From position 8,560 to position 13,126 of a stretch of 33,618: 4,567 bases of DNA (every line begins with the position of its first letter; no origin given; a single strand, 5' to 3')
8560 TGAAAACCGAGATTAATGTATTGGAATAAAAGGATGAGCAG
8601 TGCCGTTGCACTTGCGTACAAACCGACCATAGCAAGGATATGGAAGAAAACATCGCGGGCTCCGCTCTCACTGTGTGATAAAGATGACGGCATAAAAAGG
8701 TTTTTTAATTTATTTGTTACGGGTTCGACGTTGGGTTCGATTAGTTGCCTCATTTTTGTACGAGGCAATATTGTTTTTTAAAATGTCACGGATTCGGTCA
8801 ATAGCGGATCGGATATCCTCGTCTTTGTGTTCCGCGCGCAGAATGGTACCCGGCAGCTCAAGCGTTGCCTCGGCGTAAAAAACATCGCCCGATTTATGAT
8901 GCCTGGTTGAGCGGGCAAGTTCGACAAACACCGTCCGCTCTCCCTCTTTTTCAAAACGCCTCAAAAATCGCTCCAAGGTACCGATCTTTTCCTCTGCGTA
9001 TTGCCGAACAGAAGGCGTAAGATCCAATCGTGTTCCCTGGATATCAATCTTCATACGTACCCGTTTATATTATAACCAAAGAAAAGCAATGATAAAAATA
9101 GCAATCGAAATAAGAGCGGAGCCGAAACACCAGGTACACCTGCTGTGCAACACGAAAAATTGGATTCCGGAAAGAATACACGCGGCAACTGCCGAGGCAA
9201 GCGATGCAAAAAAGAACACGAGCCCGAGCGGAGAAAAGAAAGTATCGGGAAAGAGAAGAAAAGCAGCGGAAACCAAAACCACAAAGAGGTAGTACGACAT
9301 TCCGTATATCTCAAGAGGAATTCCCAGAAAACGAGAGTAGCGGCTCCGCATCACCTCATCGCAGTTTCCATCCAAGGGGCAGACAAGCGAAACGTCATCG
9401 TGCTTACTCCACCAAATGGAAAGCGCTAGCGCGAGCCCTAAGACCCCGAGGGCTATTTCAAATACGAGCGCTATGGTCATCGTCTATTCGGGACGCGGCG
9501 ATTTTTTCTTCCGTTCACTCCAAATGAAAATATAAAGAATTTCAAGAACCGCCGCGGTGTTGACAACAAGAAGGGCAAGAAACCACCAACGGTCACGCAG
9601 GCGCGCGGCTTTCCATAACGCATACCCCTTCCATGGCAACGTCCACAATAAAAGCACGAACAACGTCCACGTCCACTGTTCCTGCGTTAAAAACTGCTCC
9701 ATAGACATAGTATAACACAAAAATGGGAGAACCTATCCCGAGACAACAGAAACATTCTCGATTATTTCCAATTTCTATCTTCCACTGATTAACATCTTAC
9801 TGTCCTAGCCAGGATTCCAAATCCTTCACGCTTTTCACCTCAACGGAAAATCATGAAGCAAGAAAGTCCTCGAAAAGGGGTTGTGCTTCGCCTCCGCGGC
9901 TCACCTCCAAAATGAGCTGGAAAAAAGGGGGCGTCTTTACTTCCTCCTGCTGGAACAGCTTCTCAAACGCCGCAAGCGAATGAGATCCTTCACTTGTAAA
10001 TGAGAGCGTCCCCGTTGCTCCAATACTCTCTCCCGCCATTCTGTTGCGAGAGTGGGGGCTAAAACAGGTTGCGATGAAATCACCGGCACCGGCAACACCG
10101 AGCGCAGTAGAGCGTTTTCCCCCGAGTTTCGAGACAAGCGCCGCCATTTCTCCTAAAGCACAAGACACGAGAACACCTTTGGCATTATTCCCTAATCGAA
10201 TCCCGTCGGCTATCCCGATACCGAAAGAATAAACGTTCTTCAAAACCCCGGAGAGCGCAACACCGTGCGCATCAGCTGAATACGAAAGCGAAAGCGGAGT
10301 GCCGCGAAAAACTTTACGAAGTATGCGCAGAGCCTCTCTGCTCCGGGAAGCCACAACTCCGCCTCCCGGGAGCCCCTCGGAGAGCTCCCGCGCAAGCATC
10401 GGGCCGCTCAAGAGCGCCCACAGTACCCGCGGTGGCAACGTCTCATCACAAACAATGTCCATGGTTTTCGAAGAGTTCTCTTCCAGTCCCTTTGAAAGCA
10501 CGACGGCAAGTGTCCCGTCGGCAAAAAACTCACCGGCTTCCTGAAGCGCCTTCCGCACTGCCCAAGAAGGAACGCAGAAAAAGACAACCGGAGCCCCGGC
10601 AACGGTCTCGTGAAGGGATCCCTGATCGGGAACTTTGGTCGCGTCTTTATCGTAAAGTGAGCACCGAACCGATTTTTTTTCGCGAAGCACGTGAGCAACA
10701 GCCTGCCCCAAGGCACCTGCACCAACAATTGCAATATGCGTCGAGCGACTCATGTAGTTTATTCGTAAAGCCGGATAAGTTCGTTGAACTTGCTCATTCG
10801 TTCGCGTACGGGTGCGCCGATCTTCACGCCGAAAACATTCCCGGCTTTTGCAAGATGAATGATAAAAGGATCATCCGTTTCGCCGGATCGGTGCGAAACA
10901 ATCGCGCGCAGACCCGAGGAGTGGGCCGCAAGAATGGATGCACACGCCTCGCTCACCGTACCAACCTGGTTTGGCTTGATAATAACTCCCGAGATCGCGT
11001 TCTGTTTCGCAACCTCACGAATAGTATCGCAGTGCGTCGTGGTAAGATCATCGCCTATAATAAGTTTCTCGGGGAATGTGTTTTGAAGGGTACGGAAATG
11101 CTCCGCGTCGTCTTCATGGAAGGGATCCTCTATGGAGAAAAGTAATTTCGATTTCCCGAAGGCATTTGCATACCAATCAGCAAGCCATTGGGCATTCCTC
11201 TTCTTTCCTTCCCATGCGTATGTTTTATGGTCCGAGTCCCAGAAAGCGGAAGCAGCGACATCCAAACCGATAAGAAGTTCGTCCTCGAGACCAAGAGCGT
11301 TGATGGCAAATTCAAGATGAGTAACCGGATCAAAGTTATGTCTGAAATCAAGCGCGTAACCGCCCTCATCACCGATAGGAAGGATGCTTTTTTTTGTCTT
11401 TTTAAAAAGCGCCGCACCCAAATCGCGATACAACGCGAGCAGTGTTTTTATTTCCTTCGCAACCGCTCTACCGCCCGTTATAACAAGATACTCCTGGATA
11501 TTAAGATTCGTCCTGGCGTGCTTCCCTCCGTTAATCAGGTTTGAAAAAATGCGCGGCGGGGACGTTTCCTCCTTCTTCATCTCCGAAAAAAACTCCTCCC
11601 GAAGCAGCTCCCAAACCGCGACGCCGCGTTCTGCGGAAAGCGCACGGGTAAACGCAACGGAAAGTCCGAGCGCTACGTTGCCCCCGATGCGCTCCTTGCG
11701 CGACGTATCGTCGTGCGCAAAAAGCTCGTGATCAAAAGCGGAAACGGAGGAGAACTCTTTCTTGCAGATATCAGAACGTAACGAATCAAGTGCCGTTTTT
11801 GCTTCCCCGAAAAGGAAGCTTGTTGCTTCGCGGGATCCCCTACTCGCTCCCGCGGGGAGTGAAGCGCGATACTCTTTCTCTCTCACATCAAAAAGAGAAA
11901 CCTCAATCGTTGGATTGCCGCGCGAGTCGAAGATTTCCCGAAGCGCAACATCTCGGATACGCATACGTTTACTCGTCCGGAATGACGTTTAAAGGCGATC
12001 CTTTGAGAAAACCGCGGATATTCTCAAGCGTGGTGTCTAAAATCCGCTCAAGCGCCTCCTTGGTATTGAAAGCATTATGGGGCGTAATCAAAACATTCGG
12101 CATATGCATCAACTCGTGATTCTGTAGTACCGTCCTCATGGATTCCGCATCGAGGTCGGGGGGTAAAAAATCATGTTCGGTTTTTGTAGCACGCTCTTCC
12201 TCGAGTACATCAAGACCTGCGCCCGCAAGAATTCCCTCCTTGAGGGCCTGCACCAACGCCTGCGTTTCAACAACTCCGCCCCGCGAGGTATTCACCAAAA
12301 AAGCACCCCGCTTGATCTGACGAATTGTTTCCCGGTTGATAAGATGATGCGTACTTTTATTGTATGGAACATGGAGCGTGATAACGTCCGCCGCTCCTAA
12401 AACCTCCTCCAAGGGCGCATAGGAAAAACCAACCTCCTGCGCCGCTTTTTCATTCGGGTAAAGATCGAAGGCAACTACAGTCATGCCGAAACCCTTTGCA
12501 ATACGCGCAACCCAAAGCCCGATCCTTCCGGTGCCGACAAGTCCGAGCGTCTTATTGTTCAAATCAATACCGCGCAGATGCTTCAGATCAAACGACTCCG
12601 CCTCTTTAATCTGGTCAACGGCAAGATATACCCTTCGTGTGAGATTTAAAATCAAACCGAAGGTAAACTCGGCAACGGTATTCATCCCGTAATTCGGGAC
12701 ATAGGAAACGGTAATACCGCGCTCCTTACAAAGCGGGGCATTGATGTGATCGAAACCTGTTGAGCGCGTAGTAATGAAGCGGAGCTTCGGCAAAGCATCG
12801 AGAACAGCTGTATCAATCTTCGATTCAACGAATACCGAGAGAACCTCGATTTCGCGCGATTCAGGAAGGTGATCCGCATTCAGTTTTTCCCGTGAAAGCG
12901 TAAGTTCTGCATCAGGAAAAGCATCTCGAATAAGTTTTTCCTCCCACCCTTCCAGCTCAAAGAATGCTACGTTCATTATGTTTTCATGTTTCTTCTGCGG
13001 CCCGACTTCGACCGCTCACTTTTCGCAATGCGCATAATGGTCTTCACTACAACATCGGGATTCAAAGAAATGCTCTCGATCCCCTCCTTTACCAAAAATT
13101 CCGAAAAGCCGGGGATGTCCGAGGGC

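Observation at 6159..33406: Two gene populations: dispersed GC-rich, Shine-Dalgarno-led, self-contained cassettes inside an SD-poor genome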

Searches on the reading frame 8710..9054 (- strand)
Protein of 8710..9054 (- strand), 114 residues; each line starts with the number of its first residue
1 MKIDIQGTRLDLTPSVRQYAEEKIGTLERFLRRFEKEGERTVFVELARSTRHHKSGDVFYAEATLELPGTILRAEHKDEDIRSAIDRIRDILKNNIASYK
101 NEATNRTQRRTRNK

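Call 5: search_protein_families(library=pfam, proteins=[window:8710-9054:-], max_evalue=0.01)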
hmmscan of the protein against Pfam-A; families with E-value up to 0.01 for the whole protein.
window:8710-9054:- (114 aa): 1 family
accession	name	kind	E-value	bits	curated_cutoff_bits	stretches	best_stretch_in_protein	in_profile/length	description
PF02482.25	Ribosomal_S30AE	-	3.1e-15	57.1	23.7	1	3-101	1-85/88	Sigma 54 modulation protein / S30EA ribosomal protein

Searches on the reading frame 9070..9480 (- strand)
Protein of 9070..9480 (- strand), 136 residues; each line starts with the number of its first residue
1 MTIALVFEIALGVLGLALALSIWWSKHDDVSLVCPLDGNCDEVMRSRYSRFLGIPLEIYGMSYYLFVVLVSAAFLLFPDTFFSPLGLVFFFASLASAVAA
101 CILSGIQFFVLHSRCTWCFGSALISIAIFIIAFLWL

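Call 5: search_protein_families(library=pfam, proteins=[window:9070-9480:-], max_evalue=0.01)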
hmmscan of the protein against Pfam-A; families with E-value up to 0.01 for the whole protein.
window:9070-9480:- (136 aa): 1 family
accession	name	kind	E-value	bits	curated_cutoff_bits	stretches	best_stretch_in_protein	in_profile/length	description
PF07884.19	VKOR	-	3.3e-22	79.5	27.5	1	9-132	4-133/134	Vitamin K epoxide reductase family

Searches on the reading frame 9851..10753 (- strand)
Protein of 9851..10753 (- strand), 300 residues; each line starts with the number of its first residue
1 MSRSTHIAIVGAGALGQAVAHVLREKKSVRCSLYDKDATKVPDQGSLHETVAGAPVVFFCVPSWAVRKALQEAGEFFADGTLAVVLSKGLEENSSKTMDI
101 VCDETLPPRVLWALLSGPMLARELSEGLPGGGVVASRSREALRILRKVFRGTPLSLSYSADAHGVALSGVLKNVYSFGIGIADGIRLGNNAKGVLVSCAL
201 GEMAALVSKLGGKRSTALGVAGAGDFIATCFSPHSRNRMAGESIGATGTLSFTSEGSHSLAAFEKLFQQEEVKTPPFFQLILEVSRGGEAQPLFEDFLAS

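Call 5: search_protein_families(library=pfam, proteins=[window:9851-10753:-], max_evalue=0.01)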
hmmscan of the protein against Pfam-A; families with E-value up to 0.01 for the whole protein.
window:9851-10753:- (300 aa): 6 families
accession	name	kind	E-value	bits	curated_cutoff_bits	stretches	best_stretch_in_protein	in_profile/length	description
PF07479.19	NAD_Gly3P_dh_C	-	6.9e-30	104.6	25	1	161-288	1-134/142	NAD-dependent glycerol-3-phosphate dehydrogenase C-terminus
PF01210.29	NAD_Gly3P_dh_N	-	2.1e-19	70.5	23.1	1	44-140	60-156/158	NAD-dependent glycerol-3-phosphate dehydrogenase N-terminus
PF20618.3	GPD_NAD_C_bact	-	3.1e-09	37.7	27.6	1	221-275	1-61/66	Bacterial GPD, NAD-dependent C-terminal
PF02558.23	ApbA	-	0.00019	21.5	22.2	0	7-45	1-40/150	Ketopantoate reductase PanE/ApbA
PF03807.23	F420_oxidored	-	0.0019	19.2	21.6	1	7-73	2-79/94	NADP oxidoreductase coenzyme F420-dependent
PF13450.12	NAD_binding_8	-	0.0055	17.4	21.9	0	9-37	1-28/68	NAD(P)-binding Rossmann-like domain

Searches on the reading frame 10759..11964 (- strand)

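Call 6: search_protein_families(library=pfam, proteins=[window:10759-11964:-], max_evalue=0.01)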
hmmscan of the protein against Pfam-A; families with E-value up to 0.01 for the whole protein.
window:10759-11964:- (401 aa): 4 families
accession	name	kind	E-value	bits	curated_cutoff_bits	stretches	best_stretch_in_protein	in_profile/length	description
PF00113.28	Enolase_C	-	5.8e-54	183.8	21.5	1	140-400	8-278/296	Enolase, C-terminal TIM barrel domain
PF03952.21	Enolase_N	-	2.7e-21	76.5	35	1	3-120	1-130/131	Enolase, N-terminal domain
PF13378.12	MR_MLE_C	-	0.00014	22.1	29.4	1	275-355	72-151/219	Enolase C-terminal domain-like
PF07476.17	MAAL_C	-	0.0097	15.5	27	0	293-365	133-204/249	Methylaspartate ammonia-lyase C-terminus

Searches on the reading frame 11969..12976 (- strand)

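Call 6: search_protein_families(library=pfam, proteins=[window:11969-12976:-], max_evalue=0.01)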
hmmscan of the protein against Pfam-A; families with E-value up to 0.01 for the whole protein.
window:11969-12976:- (335 aa): 5 families
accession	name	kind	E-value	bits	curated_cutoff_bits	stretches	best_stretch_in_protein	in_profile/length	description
PF02826.25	2-Hacid_dh_C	-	3.9e-56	189.7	25.1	1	106-302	1-178/178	D-isomer specific 2-hydroxyacid dehydrogenase, NAD binding domain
PF00389.36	2-Hacid_dh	-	2.2e-28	99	24.6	1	22-330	19-131/134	D-isomer specific 2-hydroxyacid dehydrogenase, catalytic domain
PF03446.21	NAD_binding_2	-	9.4e-06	26.2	21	1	144-247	2-109/161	NAD binding domain of 6-phosphogluconate dehydrogenase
PF01262.27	AlaDh_PNT_C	-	6.9e-05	22.8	23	1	146-240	33-140/214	Alanine dehydrogenase/PNT, C-terminal domain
PF07991.19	KARI_N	-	0.00023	21.2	20.6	1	139-229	2-93/165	Acetohydroxy acid isomeroreductase, NADPH-binding domain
